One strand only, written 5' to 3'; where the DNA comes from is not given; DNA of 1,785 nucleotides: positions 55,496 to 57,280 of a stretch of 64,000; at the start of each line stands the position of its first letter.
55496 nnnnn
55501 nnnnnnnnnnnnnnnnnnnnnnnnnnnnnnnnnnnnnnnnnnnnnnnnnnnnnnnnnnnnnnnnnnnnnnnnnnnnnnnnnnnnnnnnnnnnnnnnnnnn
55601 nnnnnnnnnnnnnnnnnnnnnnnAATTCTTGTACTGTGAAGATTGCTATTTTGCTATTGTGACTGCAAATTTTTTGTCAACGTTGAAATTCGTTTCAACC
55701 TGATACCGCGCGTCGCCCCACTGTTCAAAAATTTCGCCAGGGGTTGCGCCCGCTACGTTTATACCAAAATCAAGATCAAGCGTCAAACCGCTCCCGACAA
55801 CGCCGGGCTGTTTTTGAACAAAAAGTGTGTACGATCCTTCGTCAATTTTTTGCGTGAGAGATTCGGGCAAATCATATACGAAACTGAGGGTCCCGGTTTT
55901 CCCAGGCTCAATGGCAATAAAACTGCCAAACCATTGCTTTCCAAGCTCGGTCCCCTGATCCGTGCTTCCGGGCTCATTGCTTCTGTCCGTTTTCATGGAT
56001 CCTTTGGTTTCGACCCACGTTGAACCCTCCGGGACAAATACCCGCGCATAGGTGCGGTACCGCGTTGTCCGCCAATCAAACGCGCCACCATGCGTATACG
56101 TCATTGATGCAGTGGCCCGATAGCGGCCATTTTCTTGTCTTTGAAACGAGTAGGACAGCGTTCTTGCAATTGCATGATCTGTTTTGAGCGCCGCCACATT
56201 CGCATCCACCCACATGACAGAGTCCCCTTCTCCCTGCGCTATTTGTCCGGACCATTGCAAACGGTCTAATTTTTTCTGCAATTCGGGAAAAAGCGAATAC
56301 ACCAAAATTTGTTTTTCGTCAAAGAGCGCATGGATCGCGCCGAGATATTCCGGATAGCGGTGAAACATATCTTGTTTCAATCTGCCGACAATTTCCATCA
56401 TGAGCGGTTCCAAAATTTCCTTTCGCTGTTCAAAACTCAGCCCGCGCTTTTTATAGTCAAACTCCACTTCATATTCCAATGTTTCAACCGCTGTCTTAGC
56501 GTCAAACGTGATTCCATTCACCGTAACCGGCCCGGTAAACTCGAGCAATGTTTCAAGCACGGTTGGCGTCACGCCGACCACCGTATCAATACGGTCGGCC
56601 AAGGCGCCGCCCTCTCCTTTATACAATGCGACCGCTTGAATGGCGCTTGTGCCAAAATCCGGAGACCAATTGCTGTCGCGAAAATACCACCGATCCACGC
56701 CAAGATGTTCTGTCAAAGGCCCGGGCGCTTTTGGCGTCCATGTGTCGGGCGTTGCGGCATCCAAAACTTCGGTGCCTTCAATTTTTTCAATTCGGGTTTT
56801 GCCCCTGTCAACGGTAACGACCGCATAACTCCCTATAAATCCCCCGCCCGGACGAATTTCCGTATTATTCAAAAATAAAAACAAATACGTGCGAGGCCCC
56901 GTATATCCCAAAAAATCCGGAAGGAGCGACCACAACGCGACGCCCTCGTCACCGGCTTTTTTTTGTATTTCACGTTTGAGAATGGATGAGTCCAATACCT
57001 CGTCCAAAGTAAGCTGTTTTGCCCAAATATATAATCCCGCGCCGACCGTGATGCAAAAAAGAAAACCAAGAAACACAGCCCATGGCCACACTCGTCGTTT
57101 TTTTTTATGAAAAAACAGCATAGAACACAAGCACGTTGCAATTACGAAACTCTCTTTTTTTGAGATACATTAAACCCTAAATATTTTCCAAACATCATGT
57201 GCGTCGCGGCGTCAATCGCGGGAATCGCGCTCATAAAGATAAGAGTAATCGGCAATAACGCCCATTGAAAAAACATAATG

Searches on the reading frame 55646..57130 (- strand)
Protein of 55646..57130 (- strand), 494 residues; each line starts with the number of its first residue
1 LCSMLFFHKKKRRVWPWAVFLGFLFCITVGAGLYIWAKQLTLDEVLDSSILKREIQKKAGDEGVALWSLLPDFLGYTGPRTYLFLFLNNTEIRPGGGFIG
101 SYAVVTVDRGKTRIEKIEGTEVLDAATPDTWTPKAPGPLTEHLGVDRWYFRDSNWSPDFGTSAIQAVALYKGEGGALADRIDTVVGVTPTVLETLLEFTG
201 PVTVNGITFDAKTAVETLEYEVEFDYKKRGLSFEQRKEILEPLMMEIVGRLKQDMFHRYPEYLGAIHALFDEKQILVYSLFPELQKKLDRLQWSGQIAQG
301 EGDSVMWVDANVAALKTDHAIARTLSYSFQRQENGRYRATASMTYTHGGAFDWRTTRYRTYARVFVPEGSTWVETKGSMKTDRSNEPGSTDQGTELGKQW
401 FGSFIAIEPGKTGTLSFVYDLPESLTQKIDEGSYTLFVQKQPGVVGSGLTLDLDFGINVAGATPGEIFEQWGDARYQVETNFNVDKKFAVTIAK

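Call 41: search_protein_families(library=pfam, proteins=[window:55646-57130:-], max_evalue=0.001)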
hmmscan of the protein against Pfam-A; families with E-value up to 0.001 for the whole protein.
window:55646-57130:- (494 aa): 1 family
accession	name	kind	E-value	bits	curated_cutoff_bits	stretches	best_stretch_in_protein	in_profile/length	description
PF13196.11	DUF4012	-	2.1e-31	109.8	28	1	78-221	2-142/144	Protein of unknown function (DUF4012)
